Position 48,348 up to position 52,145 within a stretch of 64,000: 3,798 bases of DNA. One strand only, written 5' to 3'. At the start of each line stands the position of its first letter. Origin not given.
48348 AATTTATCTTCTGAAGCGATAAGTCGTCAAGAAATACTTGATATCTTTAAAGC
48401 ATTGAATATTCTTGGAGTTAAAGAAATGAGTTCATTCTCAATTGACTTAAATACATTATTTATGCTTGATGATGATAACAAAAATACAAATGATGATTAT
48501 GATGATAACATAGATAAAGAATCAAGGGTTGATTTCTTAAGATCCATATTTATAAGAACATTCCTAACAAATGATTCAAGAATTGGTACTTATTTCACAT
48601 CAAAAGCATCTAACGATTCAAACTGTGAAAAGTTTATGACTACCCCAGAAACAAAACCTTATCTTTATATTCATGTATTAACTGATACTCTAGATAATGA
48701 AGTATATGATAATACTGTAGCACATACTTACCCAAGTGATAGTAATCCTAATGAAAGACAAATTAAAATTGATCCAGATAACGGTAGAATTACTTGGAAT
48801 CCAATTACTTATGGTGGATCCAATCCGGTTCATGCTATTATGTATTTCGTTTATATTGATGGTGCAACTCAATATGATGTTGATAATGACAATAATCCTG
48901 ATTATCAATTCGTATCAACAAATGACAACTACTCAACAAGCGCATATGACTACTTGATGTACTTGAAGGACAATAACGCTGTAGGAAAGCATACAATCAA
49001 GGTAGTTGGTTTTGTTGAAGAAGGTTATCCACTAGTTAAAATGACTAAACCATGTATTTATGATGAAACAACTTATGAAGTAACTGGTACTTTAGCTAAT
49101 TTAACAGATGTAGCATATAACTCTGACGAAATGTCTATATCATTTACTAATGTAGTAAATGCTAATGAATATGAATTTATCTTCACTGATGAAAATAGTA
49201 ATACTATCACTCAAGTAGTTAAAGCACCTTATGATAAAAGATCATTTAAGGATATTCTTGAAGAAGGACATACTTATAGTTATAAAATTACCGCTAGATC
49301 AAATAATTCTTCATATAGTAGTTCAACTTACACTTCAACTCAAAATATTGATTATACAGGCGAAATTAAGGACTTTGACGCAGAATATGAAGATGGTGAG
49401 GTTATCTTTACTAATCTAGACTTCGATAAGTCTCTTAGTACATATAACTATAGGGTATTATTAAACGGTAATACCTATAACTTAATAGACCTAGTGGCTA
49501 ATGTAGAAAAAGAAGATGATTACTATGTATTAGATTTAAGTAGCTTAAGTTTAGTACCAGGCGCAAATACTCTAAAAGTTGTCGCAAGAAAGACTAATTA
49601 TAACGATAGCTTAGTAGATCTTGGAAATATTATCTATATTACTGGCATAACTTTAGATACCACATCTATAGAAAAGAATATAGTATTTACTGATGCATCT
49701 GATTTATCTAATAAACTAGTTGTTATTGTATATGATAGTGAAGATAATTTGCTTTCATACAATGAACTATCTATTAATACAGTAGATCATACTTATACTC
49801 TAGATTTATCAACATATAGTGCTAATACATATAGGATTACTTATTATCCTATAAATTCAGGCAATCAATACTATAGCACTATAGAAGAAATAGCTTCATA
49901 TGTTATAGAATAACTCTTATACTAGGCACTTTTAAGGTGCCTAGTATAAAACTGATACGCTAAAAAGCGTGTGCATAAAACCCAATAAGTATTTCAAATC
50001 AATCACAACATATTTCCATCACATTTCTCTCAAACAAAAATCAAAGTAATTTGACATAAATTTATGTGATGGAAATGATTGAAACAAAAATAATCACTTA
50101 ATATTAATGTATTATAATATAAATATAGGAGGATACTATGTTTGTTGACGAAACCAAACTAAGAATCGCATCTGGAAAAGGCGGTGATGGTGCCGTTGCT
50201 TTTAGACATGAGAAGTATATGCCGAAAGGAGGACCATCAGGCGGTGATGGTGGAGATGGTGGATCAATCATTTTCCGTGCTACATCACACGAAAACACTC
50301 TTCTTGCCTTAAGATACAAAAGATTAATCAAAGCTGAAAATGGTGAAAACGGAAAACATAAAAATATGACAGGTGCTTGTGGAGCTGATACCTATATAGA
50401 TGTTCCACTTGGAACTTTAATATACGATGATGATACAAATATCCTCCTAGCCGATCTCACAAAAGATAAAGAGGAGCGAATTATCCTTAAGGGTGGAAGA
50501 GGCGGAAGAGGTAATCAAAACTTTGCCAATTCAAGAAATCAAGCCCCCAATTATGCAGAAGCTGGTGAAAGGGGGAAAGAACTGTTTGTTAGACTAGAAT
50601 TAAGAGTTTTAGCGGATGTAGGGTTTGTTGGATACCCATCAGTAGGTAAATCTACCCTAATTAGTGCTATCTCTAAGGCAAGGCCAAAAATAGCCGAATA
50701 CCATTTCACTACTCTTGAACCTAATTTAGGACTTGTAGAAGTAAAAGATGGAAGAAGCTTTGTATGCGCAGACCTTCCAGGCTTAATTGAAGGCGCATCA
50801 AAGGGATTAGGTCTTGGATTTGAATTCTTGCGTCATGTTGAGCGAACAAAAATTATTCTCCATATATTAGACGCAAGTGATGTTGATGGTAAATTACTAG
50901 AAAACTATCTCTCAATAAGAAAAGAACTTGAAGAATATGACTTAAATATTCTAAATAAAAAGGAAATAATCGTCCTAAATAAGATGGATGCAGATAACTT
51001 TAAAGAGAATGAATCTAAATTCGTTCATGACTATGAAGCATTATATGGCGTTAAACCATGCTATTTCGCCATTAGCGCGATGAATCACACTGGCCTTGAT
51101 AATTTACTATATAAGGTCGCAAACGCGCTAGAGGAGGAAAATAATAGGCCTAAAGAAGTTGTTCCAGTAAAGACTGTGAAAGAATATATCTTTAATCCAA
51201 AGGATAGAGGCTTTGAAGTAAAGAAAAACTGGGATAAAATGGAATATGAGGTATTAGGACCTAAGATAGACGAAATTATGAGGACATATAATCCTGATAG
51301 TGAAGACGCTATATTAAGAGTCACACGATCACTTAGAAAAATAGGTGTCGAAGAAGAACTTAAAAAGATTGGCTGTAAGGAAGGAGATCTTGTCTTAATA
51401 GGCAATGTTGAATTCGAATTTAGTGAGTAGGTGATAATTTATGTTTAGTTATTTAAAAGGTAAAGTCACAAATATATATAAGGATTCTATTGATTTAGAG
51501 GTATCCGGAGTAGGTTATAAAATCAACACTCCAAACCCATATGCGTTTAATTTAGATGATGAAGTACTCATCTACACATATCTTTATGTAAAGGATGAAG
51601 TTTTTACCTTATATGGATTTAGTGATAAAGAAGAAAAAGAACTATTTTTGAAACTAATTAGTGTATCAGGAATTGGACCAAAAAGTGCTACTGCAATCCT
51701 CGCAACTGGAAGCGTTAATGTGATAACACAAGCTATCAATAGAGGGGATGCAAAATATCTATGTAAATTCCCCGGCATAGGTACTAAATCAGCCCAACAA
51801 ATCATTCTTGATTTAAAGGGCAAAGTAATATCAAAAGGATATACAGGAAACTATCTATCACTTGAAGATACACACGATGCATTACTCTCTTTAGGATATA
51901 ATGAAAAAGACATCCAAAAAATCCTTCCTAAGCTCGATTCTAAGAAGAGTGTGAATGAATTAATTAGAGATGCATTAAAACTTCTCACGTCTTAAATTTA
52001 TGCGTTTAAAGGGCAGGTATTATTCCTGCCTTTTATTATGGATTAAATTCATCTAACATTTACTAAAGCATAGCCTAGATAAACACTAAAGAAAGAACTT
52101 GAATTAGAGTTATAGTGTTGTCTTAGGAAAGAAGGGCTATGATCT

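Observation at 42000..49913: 2637-aa CvpA-anchored repeat protein, a candidate envelope scaffold or adhesin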

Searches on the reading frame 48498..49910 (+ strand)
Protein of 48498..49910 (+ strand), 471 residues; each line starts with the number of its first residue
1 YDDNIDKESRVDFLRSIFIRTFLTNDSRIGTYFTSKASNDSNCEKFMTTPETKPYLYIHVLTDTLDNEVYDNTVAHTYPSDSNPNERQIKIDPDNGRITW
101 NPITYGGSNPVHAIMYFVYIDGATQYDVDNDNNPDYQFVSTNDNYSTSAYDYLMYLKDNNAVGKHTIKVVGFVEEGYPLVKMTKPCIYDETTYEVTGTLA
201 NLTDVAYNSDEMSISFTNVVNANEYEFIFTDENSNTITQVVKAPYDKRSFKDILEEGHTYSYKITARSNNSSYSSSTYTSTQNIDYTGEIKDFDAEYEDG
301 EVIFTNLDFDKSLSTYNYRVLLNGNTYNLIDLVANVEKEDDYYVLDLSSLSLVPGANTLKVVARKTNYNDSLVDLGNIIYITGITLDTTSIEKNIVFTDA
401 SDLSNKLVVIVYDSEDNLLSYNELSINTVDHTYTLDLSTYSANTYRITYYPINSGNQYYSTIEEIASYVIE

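Call 32: search_solved_structures(query=window:48498-49910:+, max_evalue=1)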
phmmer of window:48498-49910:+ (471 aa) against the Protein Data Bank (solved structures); distinct sequences matched with E-value up to 1: 4.
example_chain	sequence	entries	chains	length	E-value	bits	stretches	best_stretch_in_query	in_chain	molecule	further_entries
3osd_A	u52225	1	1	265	0.82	11.7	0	115-159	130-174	putative glycosyl hydrolase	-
9fbe_B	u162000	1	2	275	0.85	11.7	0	115-159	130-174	Probable secreted glycosyl hydrolase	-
8rr2_A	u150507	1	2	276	0.88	11.6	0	115-159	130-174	3-keto-disaccharide hydrolase domain-containing protein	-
8tda_A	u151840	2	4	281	0.89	11.6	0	115-159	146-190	Probable secreted glycosyl hydrolase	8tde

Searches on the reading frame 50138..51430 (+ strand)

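Call 8: search_protein_families(library=pfam, proteins=[window:50138-51430:+], max_evalue=0.1)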
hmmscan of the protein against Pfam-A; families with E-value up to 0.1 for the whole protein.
window:50138-51430:+ (430 aa): 9 families
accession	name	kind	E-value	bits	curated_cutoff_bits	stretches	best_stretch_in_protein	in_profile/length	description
PF01018.28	GTP1_OBG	-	1.2e-58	197.6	27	1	3-157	1-155/155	GTP1/OBG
PF01926.29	MMR_HSR1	-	5.3e-25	88.2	21.9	1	160-282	1-113/113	50S ribosome-binding GTPase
PF09269.16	DUF1967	-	1.4e-18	67.1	27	1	359-428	1-70/70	Domain of unknown function (DUF1967)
PF02421.24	FeoB_N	-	2e-10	40.8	27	1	161-323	3-152/156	Ferrous iron transport protein B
PF03193.22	RsgA_GTPase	-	0.0052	17.1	30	0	275-327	55-104/174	RsgA GTPase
PF03308.22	MeaB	-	0.012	15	23.1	0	160-179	35-54/273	Methylmalonyl Co-A mutase-associated GTPase MeaB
PF00009.33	GTP_EFTU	-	0.02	14.9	26.5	0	274-331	122-186/188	Elongation factor Tu GTP binding domain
PF06858.20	NOG1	-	0.034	14.4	27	1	238-284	15-58/58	Nucleolar GTP-binding protein 1 (NOG1)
PF03029.23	ATP_bind_1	-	0.037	14.3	27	0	163-190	1-29/240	Conserved hypothetical ATP binding protein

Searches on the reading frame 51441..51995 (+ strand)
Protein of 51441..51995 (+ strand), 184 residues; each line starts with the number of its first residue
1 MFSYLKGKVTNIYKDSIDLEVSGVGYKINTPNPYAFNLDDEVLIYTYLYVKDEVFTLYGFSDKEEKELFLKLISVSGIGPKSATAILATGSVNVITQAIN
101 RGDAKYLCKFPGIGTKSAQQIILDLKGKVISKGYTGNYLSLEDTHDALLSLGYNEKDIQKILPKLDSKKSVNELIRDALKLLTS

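Call 8: search_protein_families(library=pfam, proteins=[window:51441-51995:+], max_evalue=0.1)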
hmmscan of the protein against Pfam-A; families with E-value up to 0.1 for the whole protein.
window:51441-51995:+ (184 aa): 8 families
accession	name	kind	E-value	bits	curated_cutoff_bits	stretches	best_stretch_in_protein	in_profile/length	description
PF01330.27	RuvA_N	-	1.7e-17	63.7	23.6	1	1-59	1-61/61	RuvA N terminal domain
PF14520.12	HHH_5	-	1.2e-14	54.9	27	1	69-126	1-56/57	Helix-hairpin-helix domain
PF07499.19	RuvA_C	-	4.3e-12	46.7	24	1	141-182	3-46/47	RuvA, C-terminal domain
PF00633.29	HHH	-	6.1e-06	26.3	24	1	72-88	13-29/30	Helix-hairpin-helix motif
PF21176.3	RecR_HhH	-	8.4e-06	25.9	27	1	107-124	8-25/45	RecR, helix-hairpin-helix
PF12836.13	HHH_3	-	0.00068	20.1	27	0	99-122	8-31/65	Helix-hairpin-helix motif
PF12826.13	HHH_2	-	0.045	14.4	27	0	70-88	35-53/64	Helix-hairpin-helix motif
PF01367.25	5_3_exonuc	-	0.092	13.7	40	0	74-100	22-49/97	5'-3' exonuclease, C-terminal SAM fold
